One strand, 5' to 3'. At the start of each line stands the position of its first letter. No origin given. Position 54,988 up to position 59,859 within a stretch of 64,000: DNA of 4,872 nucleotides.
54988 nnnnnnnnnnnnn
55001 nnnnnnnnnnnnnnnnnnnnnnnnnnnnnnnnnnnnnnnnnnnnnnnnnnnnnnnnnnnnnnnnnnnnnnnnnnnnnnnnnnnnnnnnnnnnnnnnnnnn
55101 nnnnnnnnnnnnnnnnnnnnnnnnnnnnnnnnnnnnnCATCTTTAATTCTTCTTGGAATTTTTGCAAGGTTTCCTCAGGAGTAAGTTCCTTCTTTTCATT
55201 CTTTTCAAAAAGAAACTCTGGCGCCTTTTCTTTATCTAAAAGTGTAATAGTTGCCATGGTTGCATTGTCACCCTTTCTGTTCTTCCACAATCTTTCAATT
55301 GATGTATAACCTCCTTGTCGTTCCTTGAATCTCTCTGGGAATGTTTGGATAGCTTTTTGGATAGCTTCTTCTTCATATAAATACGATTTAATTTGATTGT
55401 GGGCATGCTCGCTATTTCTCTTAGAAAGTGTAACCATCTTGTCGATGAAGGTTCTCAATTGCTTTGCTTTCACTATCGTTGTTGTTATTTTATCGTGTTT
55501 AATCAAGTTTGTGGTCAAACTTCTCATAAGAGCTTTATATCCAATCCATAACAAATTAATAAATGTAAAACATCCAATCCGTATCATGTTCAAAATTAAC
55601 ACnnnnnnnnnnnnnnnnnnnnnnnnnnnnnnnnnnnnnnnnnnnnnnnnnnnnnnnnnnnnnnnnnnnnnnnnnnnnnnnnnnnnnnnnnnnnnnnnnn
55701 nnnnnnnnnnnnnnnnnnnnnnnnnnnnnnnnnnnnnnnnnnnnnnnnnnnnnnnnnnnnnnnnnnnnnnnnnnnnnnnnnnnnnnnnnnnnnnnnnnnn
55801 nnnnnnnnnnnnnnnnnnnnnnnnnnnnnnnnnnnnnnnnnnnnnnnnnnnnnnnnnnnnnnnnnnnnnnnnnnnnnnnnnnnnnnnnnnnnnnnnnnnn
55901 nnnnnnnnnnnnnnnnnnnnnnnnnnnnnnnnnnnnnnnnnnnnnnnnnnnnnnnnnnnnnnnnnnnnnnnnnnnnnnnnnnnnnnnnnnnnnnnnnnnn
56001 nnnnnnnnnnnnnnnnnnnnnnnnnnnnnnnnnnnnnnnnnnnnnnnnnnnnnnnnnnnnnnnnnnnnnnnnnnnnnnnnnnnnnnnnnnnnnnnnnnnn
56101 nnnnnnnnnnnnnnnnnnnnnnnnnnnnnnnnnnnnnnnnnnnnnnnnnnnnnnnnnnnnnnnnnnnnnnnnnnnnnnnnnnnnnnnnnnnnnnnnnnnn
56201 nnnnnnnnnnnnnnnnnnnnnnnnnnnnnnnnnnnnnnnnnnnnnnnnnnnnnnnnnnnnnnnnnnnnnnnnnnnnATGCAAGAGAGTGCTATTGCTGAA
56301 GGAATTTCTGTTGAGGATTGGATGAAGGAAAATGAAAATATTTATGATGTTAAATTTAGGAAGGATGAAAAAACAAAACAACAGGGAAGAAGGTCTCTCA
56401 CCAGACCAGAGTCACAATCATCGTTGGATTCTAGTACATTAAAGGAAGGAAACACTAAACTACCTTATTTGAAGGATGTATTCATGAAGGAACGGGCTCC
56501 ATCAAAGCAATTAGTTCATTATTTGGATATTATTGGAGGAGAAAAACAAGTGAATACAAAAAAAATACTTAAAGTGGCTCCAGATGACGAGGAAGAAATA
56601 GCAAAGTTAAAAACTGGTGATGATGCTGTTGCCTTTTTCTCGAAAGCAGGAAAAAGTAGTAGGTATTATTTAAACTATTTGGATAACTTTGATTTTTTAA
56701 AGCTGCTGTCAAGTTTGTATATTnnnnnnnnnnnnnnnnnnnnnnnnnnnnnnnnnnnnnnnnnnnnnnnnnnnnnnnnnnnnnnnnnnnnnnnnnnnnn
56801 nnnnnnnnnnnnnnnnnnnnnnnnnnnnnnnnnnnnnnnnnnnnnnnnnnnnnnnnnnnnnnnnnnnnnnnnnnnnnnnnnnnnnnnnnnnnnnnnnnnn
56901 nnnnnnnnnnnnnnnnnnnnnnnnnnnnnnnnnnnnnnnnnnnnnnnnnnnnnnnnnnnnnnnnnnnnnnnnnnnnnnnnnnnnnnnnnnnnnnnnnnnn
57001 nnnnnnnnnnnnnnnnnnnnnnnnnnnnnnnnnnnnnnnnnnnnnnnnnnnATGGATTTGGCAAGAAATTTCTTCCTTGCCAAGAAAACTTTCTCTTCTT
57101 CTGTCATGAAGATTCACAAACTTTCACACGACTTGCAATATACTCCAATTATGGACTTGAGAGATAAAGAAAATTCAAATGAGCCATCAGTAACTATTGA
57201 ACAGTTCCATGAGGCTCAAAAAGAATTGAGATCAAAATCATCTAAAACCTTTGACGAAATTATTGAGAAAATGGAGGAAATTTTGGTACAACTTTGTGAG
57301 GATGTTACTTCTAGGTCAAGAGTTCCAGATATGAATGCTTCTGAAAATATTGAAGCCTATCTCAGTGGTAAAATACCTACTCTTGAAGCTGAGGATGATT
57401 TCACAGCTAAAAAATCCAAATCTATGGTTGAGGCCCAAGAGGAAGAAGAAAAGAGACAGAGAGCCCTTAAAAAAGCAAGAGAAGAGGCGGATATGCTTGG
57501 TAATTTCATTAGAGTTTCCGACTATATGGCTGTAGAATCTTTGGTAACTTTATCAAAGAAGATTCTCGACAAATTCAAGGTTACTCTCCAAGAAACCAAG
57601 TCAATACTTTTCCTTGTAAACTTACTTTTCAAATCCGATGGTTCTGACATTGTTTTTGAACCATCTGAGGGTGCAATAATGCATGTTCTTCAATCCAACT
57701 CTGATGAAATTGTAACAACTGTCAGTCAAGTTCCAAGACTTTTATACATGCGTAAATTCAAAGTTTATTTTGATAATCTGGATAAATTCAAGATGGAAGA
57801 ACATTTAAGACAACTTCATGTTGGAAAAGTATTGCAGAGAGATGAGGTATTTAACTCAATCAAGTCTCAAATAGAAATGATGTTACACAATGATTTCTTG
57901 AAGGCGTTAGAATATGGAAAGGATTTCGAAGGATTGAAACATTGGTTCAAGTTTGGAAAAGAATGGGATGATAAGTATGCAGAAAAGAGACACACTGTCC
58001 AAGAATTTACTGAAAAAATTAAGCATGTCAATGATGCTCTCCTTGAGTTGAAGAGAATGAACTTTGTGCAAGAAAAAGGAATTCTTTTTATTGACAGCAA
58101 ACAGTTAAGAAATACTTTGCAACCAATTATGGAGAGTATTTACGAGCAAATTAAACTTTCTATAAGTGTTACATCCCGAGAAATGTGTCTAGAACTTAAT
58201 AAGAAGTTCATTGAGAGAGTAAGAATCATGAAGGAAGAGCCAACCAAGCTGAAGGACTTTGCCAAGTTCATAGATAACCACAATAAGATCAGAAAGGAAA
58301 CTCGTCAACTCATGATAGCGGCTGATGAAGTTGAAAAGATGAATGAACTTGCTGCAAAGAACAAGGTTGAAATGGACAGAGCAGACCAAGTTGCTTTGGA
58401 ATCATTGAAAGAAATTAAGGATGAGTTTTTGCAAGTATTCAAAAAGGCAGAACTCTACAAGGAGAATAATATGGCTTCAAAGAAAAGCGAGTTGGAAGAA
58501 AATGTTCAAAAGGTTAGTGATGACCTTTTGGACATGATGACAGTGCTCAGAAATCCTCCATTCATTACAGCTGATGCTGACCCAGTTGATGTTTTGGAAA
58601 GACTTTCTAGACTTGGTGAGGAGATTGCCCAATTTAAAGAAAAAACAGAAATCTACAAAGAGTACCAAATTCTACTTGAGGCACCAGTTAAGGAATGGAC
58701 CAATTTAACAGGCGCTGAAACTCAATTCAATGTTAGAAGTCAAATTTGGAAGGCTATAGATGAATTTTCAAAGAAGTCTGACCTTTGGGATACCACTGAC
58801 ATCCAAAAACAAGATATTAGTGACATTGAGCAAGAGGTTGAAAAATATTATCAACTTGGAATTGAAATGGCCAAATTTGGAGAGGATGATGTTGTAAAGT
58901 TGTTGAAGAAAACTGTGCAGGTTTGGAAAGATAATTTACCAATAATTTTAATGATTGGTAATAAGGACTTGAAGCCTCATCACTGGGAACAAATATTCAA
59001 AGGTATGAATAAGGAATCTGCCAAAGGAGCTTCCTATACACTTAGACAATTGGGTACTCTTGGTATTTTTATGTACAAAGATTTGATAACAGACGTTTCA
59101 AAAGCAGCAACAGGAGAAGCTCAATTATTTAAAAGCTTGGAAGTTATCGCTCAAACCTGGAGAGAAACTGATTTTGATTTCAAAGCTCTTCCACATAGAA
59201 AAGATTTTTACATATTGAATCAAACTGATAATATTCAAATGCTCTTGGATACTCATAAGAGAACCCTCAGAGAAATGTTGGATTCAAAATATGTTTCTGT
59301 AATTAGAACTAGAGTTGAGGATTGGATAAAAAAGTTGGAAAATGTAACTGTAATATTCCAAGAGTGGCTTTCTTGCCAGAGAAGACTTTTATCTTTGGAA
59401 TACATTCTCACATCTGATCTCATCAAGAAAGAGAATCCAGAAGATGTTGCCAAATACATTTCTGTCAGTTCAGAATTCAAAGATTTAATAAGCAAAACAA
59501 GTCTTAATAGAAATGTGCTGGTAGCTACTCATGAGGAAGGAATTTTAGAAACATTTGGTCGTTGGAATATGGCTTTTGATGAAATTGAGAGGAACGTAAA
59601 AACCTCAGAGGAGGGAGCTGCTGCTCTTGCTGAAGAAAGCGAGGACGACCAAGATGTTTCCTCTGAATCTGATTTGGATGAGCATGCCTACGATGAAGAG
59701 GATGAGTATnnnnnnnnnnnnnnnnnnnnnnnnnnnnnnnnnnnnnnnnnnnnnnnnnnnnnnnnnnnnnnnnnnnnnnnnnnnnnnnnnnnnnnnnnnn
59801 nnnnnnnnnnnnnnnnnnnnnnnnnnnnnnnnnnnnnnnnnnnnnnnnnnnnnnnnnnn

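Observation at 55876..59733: Dynein heavy-chain gene reduced to its N-terminal tail and linker start, with no motor domain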

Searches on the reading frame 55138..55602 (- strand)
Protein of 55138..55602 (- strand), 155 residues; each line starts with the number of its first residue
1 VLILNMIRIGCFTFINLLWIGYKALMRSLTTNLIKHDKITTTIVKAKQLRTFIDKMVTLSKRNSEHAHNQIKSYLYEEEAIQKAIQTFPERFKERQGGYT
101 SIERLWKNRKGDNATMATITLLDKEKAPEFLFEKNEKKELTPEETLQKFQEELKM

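Call 95: search_protein_families(library=pfam, proteins=[window:55138-55602:-], max_evalue=0.001)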
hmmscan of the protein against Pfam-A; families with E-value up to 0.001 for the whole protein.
window:55138-55602:- (155 aa): 1 family
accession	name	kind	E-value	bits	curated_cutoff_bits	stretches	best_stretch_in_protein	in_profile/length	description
PF01196.24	Ribosomal_L17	-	8.9e-29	100.7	27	1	25-121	1-96/97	Ribosomal protein L17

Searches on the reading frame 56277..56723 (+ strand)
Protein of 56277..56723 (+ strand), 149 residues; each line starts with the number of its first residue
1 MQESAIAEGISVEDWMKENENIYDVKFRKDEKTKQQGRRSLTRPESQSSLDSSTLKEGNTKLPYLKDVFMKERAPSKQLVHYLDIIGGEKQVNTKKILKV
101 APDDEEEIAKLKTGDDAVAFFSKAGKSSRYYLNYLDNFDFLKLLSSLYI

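Call 4: search_protein_families(library=pfam, proteins=[window:56277-56723:+], max_evalue=1)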
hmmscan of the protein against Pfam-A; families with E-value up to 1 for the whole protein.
window:56277-56723:+ (149 aa): 1 family
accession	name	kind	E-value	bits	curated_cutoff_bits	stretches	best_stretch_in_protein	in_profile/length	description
PF00667.26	FAD_binding_1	-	0.022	14.8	32.3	1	65-143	87-167/222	FAD binding domain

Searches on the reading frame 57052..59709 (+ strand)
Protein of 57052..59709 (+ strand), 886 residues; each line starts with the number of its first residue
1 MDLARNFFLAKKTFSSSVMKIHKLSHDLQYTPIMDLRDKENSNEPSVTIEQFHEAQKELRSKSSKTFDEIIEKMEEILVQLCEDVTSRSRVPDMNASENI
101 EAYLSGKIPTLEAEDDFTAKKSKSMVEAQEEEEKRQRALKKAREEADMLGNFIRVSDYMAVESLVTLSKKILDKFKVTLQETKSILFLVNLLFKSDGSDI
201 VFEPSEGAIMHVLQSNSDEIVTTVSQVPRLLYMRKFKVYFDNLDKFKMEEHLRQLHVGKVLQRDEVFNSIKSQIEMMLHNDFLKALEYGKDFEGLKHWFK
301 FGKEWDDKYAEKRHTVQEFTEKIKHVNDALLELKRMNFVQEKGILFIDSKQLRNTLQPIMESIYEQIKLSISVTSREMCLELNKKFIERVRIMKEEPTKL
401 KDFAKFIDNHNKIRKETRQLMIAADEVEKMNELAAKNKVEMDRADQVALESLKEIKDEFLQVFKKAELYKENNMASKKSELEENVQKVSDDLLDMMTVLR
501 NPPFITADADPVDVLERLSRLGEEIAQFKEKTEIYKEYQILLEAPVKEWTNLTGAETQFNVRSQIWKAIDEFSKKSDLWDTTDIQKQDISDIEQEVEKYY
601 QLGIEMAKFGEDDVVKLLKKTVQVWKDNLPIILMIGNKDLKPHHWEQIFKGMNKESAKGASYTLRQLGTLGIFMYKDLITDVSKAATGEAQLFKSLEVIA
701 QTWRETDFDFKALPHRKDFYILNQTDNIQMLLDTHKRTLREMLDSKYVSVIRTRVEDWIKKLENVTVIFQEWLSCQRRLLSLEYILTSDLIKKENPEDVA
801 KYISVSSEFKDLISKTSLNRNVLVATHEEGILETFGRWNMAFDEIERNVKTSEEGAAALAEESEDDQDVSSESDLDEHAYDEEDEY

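Call 4: search_protein_families(library=pfam, proteins=[window:57052-59709:+], max_evalue=1)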
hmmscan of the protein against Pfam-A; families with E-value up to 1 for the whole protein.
window:57052-59709:+ (886 aa): 2 families
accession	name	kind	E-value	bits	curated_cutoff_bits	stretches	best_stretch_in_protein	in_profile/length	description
PF08393.18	DHC_N2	-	3.1e-57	194.7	31.9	1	555-849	4-301/403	Dynein heavy chain, N-terminal region 2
PF01264.26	Chorismate_synt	-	0.13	11.4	27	0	608-649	48-89/327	Chorismate synthase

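Call 74: predict_structure(alignment_id=A1)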
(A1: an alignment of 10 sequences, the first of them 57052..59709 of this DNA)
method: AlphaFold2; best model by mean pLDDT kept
length: 886 residues; sequences in the alignment: 10
mean_pLDDT: 83.5   pTM: 0.44
mean pLDDT of the five models: 83.5, 82.0, 80.0, 79.5, 78.4
residues with pLDDT >= 90: 461; 70-90: 303; 50-70: 47; < 50: 75
segments of 3 or more residues with pLDDT < 50: 1-5, 91-122, 242-248, 857-886
pLDDT, mean of each block of 10 residues (from residue 1): 53 85 93 76 73 91 94 93 78 41 37 31 61 74 79 88 93 90 79 85 94 93 92 80 49 75 92 94 92 89 86 89 93 86 90 91 92 91 93 89 92 90 92 89 88 93 92 91 91 90 89 92 91 90 87 90 92 92 87 92 87 88 91 90 89 76 88 90 92 93 91 70 87 95 91 93 93 90 79 84 90 88 90 93 87 53 33 33 32
secondary structure, 60 per line:
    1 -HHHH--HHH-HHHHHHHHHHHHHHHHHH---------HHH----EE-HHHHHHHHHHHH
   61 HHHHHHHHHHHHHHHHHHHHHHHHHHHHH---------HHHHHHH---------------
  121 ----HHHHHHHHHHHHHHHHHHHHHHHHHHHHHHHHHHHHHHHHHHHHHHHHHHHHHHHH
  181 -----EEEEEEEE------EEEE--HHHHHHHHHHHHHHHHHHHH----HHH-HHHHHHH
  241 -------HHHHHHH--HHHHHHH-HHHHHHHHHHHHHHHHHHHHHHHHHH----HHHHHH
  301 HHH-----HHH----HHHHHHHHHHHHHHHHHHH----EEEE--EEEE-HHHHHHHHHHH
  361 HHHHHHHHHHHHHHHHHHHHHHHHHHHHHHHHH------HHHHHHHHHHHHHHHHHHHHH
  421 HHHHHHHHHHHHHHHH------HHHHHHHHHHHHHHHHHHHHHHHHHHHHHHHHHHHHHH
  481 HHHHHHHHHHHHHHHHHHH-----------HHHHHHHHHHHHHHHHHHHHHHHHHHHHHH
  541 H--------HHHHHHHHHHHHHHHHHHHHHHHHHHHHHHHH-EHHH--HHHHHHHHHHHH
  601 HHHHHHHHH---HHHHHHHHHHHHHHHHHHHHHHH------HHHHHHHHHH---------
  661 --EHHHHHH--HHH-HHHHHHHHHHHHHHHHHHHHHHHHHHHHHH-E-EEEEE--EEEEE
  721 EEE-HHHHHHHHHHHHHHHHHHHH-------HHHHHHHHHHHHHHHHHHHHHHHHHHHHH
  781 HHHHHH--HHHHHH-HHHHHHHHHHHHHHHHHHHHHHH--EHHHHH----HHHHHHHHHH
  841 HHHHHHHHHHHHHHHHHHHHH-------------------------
elements in order (helices of 4 or more, strands of 3 or more residues): H2-5 H12-29 H49-89 H99-105 H125-180 E186-193 E200-203 H206-225 H234-240 H248-254 H257-263 H265-290 H295-303 H316-334 E339-342 E345-348 H350-393 H400-436 H443-499 H511-541 H550-581 H589-609 H613-635 H642-651 H664-669 H676-705 E709-713 E716-723 H725-744 H752-786 H789-794 H796-818 H822-826 H831-861

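Call 79: fold_search(model_id=the predicted structure, library=pdb)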
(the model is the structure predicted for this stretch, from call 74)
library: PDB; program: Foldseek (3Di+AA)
matches with E <= 10: 225; with E <= 0.001: 108
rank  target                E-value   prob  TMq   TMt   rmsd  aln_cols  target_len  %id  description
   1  8glv_Mm               5.4e-31  1.00  0.40  0.10  33.1       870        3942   25  96-nm repeat unit of doublet microtubules from Chlamydomonas reinhardtii flagella (released 2023-05-31)
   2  9e5c_6c               2.9e-29  1.00  0.43  0.12  32.3       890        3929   24  Cryo-EM structure of 96 nm repeat of microtubule doublet from T. brucei flagellum (released 2025-03-12)
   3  8glv_Me               4.2e-25  1.00  0.39  0.10  32.1       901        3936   19  96-nm repeat unit of doublet microtubules from Chlamydomonas reinhardtii flagella (released 2023-05-31)
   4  8glv_Fm               6.2e-25  1.00  0.42  0.11  34.8       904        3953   17  96-nm repeat unit of doublet microtubules from Chlamydomonas reinhardtii flagella (released 2023-05-31)
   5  8j07_g5               1.5e-24  1.00  0.42  0.11  39.0       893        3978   21  96nm repeat of human respiratory doublet microtubule and associated axonemal complexes (released 2023-07-26)
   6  9e5c_6d               6.3e-23  1.00  0.44  0.11  33.7       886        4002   16  Cryo-EM structure of 96 nm repeat of microtubule doublet from T. brucei flagellum (released 2025-03-12)
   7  8glv_JG               4.3e-20  1.00  0.38  0.10  26.5       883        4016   15  96-nm repeat unit of doublet microtubules from Chlamydomonas reinhardtii flagella (released 2023-05-31)
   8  8glv_Lc               6.1e-20  1.00  0.37  0.10  21.1       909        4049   14  96-nm repeat unit of doublet microtubules from Chlamydomonas reinhardtii flagella (released 2023-05-31)
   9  7z8f_m                1.5e-19  1.00  0.33  0.08  48.9       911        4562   13  Composite structure of dynein-dynactin-BICDR on microtubules (released 2022-07-27)
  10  9dgr_m                2.2e-19  1.00  0.33  0.08  45.5       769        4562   14  Composite structure of dynein-dynactin on microtubules (released 2025-09-10)
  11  9y6s_7C               6.5e-19  1.00  0.46  0.13  29.1       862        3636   18  96-nm repeat of the Leishmania tarentolae doublet microtubule (released 2025-12-17)
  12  8glv_Kg               7.4e-19  1.00  0.36  0.10  31.6       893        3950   14  96-nm repeat unit of doublet microtubules from Chlamydomonas reinhardtii flagella (released 2023-05-31)
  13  7z8f_e                1.5e-18  1.00  0.36  0.09  36.6       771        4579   14  Composite structure of dynein-dynactin-BICDR on microtubules (released 2022-07-27)
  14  8glv_Co               1.7e-18  1.00  0.34  0.09  41.9       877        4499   17  96-nm repeat unit of doublet microtubules from Chlamydomonas reinhardtii flagella (released 2023-05-31)
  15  7z8f_n                1.9e-18  1.00  0.35  0.08  41.2       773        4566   15  Composite structure of dynein-dynactin-BICDR on microtubules (released 2022-07-27)
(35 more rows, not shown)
